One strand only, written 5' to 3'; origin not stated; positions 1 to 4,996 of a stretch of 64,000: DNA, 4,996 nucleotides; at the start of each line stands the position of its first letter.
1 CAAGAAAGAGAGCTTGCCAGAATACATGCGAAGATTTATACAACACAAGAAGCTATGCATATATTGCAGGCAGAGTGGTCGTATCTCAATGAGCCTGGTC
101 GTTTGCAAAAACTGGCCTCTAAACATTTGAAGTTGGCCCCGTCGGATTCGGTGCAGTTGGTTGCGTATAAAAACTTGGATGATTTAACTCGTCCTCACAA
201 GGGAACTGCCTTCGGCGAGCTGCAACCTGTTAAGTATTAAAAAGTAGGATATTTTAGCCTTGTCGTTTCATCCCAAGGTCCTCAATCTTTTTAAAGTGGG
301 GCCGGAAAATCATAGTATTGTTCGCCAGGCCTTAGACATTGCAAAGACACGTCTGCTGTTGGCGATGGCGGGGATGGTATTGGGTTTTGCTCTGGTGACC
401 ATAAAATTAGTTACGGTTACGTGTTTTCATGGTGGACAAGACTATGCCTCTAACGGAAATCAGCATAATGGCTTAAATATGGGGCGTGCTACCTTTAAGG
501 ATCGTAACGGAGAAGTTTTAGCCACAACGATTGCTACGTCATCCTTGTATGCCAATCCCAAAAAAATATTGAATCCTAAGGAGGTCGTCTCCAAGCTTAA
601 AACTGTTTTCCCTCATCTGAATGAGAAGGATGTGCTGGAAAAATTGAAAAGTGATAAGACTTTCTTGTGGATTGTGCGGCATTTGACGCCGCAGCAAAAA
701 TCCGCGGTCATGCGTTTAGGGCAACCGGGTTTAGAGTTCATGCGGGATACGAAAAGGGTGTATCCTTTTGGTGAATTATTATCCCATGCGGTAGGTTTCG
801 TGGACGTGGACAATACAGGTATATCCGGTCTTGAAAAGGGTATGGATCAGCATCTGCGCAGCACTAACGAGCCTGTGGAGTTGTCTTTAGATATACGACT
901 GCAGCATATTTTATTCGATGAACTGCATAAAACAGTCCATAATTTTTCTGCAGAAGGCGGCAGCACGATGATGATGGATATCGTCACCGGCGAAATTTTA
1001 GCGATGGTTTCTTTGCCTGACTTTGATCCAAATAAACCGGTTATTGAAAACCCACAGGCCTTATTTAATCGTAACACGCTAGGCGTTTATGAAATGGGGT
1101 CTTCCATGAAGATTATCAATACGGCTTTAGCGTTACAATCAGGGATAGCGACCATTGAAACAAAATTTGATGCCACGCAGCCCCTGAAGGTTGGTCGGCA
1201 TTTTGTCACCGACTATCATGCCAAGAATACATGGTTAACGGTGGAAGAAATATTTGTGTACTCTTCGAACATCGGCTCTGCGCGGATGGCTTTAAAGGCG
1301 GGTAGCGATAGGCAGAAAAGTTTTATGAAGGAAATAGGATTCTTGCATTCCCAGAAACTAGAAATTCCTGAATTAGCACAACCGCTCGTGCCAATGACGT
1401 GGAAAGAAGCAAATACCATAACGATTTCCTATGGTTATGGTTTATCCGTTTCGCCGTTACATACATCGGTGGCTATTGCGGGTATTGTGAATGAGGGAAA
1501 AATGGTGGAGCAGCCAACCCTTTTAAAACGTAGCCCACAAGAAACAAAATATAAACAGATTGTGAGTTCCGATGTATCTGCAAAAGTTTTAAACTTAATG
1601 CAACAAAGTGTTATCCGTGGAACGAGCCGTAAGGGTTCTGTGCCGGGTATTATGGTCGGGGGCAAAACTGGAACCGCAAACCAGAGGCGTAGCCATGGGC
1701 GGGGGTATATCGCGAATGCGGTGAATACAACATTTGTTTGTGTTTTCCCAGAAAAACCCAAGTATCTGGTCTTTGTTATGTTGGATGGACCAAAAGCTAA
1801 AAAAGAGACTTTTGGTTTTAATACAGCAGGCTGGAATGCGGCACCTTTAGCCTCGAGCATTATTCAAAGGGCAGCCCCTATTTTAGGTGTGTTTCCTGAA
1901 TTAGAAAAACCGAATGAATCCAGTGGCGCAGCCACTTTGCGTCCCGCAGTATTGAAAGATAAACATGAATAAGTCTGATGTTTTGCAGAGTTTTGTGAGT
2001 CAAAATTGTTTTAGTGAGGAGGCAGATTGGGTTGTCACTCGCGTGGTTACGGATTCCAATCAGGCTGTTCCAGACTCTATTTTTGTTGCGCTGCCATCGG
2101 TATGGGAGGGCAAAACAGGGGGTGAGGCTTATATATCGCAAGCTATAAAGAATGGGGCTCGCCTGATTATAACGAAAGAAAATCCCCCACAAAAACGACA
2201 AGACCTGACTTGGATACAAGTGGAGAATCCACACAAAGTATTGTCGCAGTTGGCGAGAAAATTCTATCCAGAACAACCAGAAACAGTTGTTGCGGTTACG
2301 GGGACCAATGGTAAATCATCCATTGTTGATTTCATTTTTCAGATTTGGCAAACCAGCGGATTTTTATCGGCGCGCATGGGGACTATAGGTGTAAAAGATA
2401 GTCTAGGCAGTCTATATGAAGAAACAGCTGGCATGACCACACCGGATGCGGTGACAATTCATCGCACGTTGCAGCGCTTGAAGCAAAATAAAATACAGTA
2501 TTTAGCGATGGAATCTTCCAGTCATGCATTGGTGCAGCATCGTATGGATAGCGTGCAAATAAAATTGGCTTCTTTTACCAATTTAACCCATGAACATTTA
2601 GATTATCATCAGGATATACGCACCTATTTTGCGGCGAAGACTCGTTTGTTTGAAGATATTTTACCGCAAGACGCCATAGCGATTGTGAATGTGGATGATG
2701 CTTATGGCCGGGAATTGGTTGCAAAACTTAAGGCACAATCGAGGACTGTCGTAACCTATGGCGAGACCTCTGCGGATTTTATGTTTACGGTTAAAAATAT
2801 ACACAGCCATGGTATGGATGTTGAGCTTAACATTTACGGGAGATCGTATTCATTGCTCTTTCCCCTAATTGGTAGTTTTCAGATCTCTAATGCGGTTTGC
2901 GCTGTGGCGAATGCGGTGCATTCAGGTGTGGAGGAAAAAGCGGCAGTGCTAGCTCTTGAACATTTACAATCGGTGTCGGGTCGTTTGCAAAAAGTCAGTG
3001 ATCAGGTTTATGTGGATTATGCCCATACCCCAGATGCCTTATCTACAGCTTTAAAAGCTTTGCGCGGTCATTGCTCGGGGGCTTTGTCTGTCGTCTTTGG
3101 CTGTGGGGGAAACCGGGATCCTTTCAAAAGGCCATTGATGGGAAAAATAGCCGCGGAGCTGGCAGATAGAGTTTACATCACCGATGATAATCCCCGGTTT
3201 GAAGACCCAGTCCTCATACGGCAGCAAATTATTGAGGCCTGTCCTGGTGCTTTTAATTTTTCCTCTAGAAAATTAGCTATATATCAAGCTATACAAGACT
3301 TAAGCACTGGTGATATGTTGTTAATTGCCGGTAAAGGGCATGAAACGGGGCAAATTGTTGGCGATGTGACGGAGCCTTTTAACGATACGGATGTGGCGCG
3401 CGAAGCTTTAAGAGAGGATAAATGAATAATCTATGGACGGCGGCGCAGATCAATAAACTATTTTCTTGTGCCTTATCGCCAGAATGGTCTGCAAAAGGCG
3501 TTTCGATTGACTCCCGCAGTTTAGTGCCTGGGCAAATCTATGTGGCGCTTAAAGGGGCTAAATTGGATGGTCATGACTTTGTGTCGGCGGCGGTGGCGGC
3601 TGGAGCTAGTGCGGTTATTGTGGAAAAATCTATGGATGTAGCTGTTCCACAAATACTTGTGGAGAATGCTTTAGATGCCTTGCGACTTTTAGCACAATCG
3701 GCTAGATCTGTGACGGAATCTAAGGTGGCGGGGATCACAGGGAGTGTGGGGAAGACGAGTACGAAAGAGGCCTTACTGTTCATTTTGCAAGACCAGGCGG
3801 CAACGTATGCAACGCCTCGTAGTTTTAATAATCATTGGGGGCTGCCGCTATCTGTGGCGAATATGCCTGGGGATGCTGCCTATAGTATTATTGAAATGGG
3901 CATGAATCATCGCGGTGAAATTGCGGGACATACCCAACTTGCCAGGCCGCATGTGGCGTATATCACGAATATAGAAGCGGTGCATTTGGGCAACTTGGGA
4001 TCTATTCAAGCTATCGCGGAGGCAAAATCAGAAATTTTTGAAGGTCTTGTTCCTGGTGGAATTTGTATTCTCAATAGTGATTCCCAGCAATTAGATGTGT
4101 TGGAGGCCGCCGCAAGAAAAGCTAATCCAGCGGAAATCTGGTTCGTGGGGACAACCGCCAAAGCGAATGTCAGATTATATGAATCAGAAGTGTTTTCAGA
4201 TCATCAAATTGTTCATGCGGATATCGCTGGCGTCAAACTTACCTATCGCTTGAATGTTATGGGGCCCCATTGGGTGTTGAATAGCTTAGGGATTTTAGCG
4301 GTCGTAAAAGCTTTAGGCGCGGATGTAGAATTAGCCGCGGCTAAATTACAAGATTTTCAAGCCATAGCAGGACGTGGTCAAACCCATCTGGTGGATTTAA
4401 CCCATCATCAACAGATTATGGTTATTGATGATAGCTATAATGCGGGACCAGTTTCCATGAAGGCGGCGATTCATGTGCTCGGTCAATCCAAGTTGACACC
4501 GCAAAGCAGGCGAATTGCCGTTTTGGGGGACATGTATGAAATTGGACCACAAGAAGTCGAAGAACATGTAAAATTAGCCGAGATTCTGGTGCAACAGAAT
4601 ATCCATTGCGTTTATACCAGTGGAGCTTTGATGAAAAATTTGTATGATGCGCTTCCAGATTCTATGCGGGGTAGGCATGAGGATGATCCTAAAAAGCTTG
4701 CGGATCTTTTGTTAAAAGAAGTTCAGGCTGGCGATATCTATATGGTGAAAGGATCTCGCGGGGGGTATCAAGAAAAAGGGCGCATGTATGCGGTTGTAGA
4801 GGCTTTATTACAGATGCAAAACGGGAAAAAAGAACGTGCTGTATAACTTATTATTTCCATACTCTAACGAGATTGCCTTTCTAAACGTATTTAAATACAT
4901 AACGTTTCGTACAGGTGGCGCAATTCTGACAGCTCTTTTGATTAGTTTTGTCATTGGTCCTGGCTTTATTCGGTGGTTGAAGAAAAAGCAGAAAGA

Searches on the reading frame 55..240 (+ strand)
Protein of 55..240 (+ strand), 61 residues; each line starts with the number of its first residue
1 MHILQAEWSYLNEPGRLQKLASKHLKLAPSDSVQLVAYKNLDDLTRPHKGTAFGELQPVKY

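Call 66: search_protein_families(library=pfam, proteins=[window:55-240:+], max_evalue=0.001)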
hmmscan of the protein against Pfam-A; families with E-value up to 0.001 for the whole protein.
window:55-240:+ (61 aa): 0 families

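Call 68: search_protein_families(library=ncbifam, proteins=[window:55-240:+], max_evalue=0.00001)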
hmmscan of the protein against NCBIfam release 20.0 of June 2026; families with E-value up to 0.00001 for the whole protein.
window:55-240:+ (61 aa): 1 family
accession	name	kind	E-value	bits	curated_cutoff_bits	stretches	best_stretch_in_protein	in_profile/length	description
NF049847.1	FtsL_COG5462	equivalog_domain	1.6e-10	40.5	50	1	2-33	47-82/85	cell division protein FtsL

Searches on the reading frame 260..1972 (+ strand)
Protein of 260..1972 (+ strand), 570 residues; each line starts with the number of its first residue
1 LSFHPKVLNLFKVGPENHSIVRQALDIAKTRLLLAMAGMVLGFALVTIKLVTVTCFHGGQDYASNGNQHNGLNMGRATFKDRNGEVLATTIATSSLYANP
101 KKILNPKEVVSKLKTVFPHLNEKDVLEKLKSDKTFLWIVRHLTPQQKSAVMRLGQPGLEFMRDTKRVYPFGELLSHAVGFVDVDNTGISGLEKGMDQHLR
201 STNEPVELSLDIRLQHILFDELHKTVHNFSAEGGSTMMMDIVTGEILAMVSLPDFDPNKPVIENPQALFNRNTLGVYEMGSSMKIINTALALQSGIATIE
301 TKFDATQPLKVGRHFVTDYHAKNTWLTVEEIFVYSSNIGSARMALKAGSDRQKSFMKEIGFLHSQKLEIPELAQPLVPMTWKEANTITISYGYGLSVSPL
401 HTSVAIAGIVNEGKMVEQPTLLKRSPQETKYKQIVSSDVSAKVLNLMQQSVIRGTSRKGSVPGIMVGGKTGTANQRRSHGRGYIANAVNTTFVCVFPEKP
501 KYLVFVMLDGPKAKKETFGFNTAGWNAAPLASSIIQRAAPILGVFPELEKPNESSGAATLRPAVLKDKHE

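Call 4: search_protein_families(library=ncbifam, proteins=[window:260-1972:+], max_evalue=0.01)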
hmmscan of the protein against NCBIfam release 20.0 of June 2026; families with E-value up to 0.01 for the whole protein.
window:260-1972:+ (570 aa): 20 families
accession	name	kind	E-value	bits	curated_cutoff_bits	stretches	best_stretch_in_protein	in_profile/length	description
NF053573.1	PBP2_PenA_Neis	exception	1.2e-69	235.4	1105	2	206-546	235-568/572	peptidoglycan D,D-transpeptidase PBP2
TIGR02214.1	spoVD_pbp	equivalog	4.6e-61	206.9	688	2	206-553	213-569/636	stage V sporulation protein D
TIGR03423.1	pbp2_mrdA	equivalog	8.3e-50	169.9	455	2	204-537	227-589/593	penicillin-binding protein 2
NF011685.0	PRK15105.1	subfamily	3.8e-49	167.7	737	2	206-520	232-544/588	peptidoglycan glycosyltransferase FtsI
NF051842.1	PBP4_5_Efaec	equivalog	3.3e-23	81.9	700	1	198-515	327-652/668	penicillin-binding protein PBP4(5)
TIGR02074.1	PBP_1a_fam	subfamily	2.2e-20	73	508.75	1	197-492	217-503/535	PBP1A family penicillin-binding protein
NF038271.1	strep_PBP2X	exception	1.7e-19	69.5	1050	1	210-515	263-597/750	penicillin-binding protein PBP2X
NF008061.0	PRK10795.1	equivalog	9.8e-16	57.4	962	2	205-432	250-495/634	peptidoglycan DD-transpeptidase MrdA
NF000406.1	MECB_PBP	exception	1.8e-10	39.8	1450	1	230-486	341-619/674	PBP2a family beta-lactam-resistant peptidoglycan transpeptidase MecB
NF051885.1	tranpepglycosPbpC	equivalog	1e-09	37.6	900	1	205-489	293-561/632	multimodular transpeptidase-transglycosylase PbpC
NF033378.1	MECD_PBP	exception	1.9e-09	36.4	1450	1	204-482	325-618/678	PBP2a family beta-lactam-resistant peptidoglycan transpeptidase MecD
NF000237.1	MECA_PBP2A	equivalog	2.2e-08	32.8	750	1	206-479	324-607/668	PBP2a family beta-lactam-resistant peptidoglycan transpeptidase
TIGR02071.1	PBP_1b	equivalog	1.3e-06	26.9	717.75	1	236-478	408-639/729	penicillin-binding protein 1B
NF000410.1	MECA1_pure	exception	4.2e-06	25.2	1480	1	206-479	322-605/666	PBP2a family beta-lactam-resistant peptidoglycan transpeptidase MecA1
NF000408.1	MECA2_pure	exception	4.4e-06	25.2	1525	1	228-480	339-608/668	PBP2a family beta-lactam-resistant peptidoglycan transpeptidase MecA2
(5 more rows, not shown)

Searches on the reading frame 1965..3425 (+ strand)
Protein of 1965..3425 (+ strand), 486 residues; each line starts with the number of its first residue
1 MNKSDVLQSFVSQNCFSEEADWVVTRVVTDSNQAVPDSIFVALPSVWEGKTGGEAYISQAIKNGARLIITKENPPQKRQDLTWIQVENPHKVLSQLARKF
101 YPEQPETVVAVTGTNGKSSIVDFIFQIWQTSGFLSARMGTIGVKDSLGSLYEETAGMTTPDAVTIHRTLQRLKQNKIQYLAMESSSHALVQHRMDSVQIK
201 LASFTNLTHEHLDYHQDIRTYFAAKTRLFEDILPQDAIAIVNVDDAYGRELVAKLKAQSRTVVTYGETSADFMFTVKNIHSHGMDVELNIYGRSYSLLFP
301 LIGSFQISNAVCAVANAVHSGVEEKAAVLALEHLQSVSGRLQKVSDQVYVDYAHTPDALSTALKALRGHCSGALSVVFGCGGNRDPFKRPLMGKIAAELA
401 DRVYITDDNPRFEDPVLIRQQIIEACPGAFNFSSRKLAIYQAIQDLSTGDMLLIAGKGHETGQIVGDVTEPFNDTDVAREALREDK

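Call 68: search_protein_families(library=ncbifam, proteins=[window:1965-3425:+], max_evalue=0.00001)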
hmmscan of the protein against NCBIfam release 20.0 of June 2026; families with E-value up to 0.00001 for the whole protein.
window:1965-3425:+ (486 aa): 25 families
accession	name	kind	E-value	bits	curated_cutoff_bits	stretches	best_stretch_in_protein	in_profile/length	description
NF001124.0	PRK00139.1-2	equivalog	1.2e-157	525.7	476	1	16-484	20-494/500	UDP-N-acetylmuramoyl-L-alanyl-D-glutamate--2,6-diaminopimelate ligase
NF008896.0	PRK11929.1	equivalog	1.1e-137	460.4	1023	1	24-484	29-500/965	bifunctional UDP-N-acetylmuramoyl-L-alanyl-D-glutamate--2,6-diaminopimelate ligase MurE/UDP-N-acetylmuramoyl-tripeptide--D-alanyl-D-alanine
TIGR01085.1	murE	subfamily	4.1e-130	434.9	257.3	1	23-482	3-471/472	UDP-N-acetylmuramyl-tripeptide synthetase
NF001126.0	PRK00139.1-4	equivalog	9.3e-127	423.5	373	1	4-484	4-484/486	UDP-N-acetylmuramoyl-L-alanyl-D-glutamate--2,6-diaminopimelate ligase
NF001123.0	PRK00139.1-1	equivalog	7.9e-115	384.3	586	1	17-483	13-490/493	UDP-N-acetylmuramoyl-L-alanyl-D-glutamate--2,6-diaminopimelate ligase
NF010628.0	PRK14022.1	equivalog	1.4e-71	241.7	536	1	3-473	13-471/483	UDP-N-acetylmuramoyl-L-alanyl-D-glutamate--L-lysine ligase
NF001130.0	PRK00139.2-4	equivalog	8.8e-46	156.7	715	1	15-481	22-510/516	UDP-N-acetylmuramoyl-L-alanyl-D-glutamate--2,6-diaminopimelate ligase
TIGR01143.1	murF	subfamily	2.2e-30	106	288.6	1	29-369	1-321/418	UDP-N-acetylmuramoyl-tripeptide--D-alanyl-D-alanine ligase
NF001127.0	PRK00139.2-1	equivalog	7.7e-27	94.2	997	2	299-484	319-513/520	UDP-N-acetylmuramoyl-L-alanyl-D-glutamate--2,6-diaminopimelate ligase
TIGR01087.1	murD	equivalog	4.5e-26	91.9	211.95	2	169-369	144-341/441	UDP-N-acetylmuramoyl-L-alanine--D-glutamate ligase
NF001129.0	PRK00139.2-3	equivalog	9.3e-24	83.8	762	1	56-473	67-505/517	UDP-N-acetylmuramoyl-L-alanyl-D-glutamate--2,6-diaminopimelate ligase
TIGR01082.1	murC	equivalog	3.2e-23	82.5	335.1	1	197-370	166-341/449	UDP-N-acetylmuramate--L-alanine ligase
NF008041.0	PRK10773.1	equivalog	9.3e-22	77.4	551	1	18-344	18-321/453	UDP-N-acetylmuramoyl-tripeptide--D-alanyl-D-alanine ligase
NF001131.0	PRK00139.2-5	equivalog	3.6e-20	72.3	1000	1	86-473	87-473/483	UDP-N-acetylmuramoyl-L-alanyl-D-glutamate--2,6-diaminopimelate ligase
NF008897.0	PRK11930.1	equivalog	2.6e-19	68.7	804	1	7-129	8-130/822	bifunctional UDP-N-acetylmuramoyl-tripeptide:D-alanyl-D-alanine ligase/alanine racemase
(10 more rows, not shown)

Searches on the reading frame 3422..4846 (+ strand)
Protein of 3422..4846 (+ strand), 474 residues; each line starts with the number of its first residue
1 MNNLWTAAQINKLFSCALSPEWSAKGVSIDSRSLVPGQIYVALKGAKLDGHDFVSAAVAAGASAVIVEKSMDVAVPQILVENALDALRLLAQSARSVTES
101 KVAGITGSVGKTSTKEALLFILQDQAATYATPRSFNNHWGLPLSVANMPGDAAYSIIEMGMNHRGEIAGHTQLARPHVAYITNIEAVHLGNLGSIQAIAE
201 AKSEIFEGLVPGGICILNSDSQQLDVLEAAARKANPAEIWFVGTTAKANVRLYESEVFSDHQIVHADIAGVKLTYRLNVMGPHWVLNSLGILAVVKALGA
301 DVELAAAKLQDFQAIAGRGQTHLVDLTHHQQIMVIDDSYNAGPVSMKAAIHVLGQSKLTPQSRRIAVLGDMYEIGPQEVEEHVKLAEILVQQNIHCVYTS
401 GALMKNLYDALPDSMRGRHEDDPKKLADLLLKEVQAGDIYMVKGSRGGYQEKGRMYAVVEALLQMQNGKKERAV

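Call 68: search_protein_families(library=ncbifam, proteins=[window:3422-4846:+], max_evalue=0.00001)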
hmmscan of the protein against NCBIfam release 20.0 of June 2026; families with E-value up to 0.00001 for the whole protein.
window:3422-4846:+ (474 aa): 19 families
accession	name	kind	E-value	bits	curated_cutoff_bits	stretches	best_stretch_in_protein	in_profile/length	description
NF010693.0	PRK14093.1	equivalog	1.1e-139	466.3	544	1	3-470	5-472/479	UDP-N-acetylmuramoylalanyl-D-glutamyl-2,6-diaminopimelate--D-alanyl-D-alanine ligase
TIGR01143.1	murF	subfamily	3.4e-111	372.1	288.6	1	29-460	1-416/418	UDP-N-acetylmuramoyl-tripeptide--D-alanyl-D-alanine ligase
NF008896.0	PRK11929.1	equivalog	1e-101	341.3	1023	1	21-463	524-957/965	bifunctional UDP-N-acetylmuramoyl-L-alanyl-D-glutamate--2,6-diaminopimelate ligase MurE/UDP-N-acetylmuramoyl-tripeptide--D-alanyl-D-alanine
NF008041.0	PRK10773.1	equivalog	1.4e-78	264.6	551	1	21-451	21-441/453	UDP-N-acetylmuramoyl-tripeptide--D-alanyl-D-alanine ligase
NF008897.0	PRK11930.1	equivalog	5.2e-53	180.2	804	1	23-446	23-442/822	bifunctional UDP-N-acetylmuramoyl-tripeptide:D-alanyl-D-alanine ligase/alanine racemase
NF001124.0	PRK00139.1-2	equivalog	5.4e-32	111.2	476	2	20-123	24-132/500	UDP-N-acetylmuramoyl-L-alanyl-D-glutamate--2,6-diaminopimelate ligase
NF001126.0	PRK00139.1-4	equivalog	1e-28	100.1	373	2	20-126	19-130/486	UDP-N-acetylmuramoyl-L-alanyl-D-glutamate--2,6-diaminopimelate ligase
TIGR01085.1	murE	subfamily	1.4e-26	93.5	257.3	2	24-123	4-108/472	UDP-N-acetylmuramyl-tripeptide synthetase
TIGR01082.1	murC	equivalog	5.4e-17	62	335.1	1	98-365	98-348/449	UDP-N-acetylmuramate--L-alanine ligase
NF001123.0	PRK00139.1-1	equivalog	3.6e-16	58.9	586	1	19-118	15-125/493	UDP-N-acetylmuramoyl-L-alanyl-D-glutamate--2,6-diaminopimelate ligase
TIGR01087.1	murD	equivalog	1.7e-14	53.7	211.95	1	97-353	101-338/441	UDP-N-acetylmuramoyl-L-alanine--D-glutamate ligase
NF010628.0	PRK14022.1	equivalog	2e-14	53.2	536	1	24-125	35-136/483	UDP-N-acetylmuramoyl-L-alanyl-D-glutamate--L-lysine ligase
NF053645.1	pMurC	equivalog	3e-12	46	560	1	98-227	100-230/492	pseudomurein biosynthesis peptide ligase pMurC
NF053648.1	pMurE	equivalog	1.2e-10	40.7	600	1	173-349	187-344/464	pseudomurein biosynthesis peptide ligase pMurE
NF033197.0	F430_CfbE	equivalog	1.8e-09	37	250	0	179-421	186-401/430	coenzyme F430 synthase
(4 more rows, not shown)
